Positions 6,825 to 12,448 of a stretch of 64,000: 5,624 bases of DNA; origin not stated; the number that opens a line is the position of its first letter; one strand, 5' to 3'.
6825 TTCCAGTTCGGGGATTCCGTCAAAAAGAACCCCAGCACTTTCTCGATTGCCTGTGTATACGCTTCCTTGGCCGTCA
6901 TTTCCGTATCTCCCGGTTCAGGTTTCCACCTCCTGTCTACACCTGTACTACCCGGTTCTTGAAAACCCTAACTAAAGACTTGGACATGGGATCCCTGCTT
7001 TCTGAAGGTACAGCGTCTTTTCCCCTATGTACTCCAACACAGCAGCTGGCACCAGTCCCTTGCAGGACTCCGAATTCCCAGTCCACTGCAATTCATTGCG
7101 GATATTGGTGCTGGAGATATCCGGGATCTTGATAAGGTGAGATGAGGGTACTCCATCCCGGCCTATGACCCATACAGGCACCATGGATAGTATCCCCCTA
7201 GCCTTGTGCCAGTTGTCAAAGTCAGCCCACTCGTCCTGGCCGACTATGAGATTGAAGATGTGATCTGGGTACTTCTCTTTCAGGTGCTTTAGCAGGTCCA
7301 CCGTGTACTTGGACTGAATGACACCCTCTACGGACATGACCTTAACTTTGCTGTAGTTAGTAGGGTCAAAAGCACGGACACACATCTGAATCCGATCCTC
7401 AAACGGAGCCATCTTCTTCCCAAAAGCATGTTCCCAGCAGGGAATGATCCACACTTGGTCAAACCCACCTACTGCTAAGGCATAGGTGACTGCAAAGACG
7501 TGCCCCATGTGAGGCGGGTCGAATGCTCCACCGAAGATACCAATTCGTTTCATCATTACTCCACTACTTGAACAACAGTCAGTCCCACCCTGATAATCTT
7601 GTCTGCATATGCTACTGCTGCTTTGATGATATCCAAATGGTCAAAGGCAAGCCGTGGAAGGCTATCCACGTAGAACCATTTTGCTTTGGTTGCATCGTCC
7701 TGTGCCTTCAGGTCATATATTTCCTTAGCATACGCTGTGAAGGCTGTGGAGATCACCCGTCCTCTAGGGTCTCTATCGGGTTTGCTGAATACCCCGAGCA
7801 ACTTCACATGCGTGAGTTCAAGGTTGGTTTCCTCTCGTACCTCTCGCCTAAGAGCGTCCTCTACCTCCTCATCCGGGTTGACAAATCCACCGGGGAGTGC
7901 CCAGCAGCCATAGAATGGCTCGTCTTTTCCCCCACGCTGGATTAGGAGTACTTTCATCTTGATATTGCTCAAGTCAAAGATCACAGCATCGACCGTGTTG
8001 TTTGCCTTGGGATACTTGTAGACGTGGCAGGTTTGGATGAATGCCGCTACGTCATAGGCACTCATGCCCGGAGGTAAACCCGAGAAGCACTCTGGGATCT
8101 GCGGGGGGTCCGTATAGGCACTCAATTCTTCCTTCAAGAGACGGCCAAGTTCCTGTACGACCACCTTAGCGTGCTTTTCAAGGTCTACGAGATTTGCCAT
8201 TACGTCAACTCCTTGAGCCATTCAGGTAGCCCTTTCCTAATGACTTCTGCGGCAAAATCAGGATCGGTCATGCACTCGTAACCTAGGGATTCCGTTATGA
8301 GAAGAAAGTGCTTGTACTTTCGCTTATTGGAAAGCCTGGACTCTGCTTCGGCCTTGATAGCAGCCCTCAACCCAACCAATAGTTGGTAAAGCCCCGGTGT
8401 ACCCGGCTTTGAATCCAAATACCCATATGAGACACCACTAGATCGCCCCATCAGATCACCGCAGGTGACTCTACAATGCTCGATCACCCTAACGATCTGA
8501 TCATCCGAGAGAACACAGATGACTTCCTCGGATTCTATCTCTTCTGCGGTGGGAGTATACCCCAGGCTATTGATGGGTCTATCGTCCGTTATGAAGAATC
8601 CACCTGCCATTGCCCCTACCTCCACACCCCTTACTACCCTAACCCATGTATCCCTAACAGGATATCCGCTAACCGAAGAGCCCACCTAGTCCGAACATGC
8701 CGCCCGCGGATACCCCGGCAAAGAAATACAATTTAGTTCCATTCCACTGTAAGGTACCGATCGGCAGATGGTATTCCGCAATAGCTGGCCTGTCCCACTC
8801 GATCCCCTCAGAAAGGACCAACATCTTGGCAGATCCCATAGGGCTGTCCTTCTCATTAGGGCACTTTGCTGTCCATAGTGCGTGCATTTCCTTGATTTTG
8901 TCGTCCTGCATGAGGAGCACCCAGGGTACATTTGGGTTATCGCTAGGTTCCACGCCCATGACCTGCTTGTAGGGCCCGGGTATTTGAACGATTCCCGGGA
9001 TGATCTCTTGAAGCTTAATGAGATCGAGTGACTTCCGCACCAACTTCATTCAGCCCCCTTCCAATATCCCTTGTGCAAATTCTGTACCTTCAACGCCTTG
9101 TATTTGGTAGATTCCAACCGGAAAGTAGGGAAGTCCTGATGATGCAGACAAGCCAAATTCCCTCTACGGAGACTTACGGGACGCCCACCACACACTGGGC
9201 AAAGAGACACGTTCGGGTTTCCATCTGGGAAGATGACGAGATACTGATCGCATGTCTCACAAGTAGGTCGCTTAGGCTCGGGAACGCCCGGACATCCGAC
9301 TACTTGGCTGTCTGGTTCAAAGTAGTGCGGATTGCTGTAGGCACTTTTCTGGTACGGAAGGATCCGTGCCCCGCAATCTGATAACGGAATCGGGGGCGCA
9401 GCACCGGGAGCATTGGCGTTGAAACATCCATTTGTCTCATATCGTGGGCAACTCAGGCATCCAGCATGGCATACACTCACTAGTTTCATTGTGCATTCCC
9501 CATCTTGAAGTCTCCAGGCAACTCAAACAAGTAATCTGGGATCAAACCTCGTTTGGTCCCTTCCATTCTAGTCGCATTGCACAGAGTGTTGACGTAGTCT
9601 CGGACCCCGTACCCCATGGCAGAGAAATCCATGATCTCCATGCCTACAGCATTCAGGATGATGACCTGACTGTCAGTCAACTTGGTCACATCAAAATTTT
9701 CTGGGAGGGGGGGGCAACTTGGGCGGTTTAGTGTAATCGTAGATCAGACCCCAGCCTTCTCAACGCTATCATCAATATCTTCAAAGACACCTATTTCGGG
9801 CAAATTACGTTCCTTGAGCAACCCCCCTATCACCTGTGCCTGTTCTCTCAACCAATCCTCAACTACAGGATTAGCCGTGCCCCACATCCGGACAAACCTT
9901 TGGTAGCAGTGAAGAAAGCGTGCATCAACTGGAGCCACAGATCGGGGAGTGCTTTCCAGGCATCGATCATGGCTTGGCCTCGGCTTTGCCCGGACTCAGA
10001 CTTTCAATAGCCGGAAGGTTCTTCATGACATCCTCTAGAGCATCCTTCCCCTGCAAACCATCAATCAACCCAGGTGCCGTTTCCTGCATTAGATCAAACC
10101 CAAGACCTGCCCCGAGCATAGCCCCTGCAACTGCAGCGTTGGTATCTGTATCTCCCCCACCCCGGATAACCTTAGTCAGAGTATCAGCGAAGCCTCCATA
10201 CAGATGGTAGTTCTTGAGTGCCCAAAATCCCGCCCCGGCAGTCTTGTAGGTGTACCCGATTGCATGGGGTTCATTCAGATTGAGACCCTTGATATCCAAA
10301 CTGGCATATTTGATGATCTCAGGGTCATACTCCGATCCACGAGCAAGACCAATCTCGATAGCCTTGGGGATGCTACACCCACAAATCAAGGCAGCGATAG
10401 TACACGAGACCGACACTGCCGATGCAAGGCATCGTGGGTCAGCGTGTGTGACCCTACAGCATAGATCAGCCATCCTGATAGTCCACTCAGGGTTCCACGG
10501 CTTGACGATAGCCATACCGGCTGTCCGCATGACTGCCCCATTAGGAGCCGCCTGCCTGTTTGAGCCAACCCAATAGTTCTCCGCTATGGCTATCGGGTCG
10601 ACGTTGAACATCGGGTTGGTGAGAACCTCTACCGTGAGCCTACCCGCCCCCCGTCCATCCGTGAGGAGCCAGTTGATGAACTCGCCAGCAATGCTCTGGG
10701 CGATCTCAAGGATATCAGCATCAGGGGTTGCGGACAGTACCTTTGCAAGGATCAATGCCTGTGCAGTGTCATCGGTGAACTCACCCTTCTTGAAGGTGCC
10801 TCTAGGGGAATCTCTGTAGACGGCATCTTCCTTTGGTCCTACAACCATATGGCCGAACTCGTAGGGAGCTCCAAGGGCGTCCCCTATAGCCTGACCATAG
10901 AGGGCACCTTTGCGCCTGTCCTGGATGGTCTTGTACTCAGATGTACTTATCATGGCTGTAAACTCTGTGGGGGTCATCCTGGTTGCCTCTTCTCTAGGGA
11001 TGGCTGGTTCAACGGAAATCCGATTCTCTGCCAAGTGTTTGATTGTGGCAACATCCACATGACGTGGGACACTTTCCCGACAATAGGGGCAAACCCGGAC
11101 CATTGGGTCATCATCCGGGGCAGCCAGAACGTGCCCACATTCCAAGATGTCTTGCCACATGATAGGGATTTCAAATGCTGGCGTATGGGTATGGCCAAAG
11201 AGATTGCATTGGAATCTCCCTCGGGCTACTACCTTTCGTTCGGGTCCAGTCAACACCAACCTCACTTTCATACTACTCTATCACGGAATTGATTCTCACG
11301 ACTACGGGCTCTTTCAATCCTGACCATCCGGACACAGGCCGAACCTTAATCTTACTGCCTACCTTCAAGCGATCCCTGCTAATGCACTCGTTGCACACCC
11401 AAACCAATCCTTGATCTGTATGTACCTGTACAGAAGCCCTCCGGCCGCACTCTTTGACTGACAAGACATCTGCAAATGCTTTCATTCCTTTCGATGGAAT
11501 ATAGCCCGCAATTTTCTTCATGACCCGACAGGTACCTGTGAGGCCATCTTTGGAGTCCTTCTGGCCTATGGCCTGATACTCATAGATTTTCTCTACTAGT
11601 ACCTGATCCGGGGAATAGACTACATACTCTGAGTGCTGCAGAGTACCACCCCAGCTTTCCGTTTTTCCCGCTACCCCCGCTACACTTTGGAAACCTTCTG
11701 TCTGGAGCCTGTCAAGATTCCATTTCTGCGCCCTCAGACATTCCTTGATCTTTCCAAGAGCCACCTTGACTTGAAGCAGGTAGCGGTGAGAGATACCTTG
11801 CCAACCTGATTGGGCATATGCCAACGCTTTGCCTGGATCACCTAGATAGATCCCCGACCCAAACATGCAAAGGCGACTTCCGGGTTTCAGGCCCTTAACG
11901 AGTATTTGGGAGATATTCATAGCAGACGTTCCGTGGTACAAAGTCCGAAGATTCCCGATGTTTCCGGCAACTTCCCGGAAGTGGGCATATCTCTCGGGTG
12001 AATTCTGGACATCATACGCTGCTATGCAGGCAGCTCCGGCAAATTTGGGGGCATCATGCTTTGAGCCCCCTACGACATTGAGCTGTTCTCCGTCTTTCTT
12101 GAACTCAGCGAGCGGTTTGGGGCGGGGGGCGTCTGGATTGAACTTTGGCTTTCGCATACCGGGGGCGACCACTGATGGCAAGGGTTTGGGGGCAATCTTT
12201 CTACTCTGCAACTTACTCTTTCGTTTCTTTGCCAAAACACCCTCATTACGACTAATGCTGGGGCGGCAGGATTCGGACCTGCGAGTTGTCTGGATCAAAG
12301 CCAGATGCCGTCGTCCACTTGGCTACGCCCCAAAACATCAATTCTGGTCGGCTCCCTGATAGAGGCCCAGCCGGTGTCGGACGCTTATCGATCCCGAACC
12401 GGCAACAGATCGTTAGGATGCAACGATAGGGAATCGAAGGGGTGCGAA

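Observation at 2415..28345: Directional U-to-C replacement at invariant tRNA positions 8, 33 and 55: candidate phage tRNA C-to-U editing system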

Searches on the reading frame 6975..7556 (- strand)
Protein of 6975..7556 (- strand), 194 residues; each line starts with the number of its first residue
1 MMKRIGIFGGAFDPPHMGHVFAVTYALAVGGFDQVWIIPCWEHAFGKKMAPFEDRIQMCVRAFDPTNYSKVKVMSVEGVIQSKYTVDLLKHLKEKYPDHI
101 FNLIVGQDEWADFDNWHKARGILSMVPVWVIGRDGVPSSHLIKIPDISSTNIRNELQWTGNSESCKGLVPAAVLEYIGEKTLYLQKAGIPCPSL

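Call 54: search_protein_families(library=pfam, proteins=[window:6975-7556:-], max_evalue=0.01)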
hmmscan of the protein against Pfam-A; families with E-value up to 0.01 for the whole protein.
window:6975-7556:- (194 aa): 1 family
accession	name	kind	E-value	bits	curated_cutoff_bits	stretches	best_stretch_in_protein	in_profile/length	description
PF01467.32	CTP_transf_like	-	2.4e-16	60.6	21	1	7-154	1-132/133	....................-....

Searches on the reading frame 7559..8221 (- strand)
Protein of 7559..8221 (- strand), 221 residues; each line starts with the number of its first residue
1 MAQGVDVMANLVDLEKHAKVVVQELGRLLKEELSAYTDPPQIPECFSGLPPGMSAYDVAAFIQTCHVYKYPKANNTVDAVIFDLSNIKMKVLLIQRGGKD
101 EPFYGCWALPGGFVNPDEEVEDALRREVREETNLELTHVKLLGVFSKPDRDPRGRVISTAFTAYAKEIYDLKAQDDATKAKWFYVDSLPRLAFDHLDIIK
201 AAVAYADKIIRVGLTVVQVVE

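Call 54: search_protein_families(library=pfam, proteins=[window:7559-8221:-], max_evalue=0.01)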
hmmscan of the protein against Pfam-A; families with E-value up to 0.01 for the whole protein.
window:7559-8221:- (221 aa): 3 families
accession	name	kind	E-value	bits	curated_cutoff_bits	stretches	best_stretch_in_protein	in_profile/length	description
PF00293.34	NUDIX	-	3.8e-22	79.2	21.1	1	77-199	4-131/134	NUDIX domain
PF22327.2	Nudt16-like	-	9.4e-06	26.1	27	1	64-140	2-69/161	U8 snoRNA-decapping enzyme-like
PF14815.12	NUDIX_4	-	0.0088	16.3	35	0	89-138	10-55/113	NUDIX domain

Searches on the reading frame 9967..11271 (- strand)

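Call 11: search_protein_families(library=pfam, proteins=[window:9967-11271:-], max_evalue=0.001)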
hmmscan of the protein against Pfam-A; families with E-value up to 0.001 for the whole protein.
window:9967-11271:- (434 aa): 1 family
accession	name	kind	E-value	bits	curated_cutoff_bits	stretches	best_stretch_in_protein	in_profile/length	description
PF03747.19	ADP_ribosyl_GH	-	4.1e-52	178.1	26.2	1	122-393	1-282/287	ADP-ribosylglycohydrolase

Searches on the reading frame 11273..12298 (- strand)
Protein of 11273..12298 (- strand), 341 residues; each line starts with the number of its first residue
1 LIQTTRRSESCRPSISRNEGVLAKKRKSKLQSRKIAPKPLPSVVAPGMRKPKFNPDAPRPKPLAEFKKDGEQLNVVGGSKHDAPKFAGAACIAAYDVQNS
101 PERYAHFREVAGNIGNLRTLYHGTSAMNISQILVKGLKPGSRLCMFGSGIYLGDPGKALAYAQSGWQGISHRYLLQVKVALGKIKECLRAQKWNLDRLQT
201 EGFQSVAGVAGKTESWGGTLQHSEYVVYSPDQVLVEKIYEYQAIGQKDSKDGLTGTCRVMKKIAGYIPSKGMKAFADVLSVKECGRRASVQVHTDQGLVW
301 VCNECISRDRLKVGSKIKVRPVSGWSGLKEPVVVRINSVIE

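Call 17: search_protein_families(library=phrogs, proteins=[window:11273-12298:-], max_evalue=0.001)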
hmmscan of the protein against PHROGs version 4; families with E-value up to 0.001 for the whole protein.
window:11273-12298:- (341 aa): 1 family
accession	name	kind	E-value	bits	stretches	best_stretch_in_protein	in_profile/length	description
phrog_23333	-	DNA, RNA and nucleotide metabolism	1.6e-07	31.7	1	101-240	235-381/383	polymerase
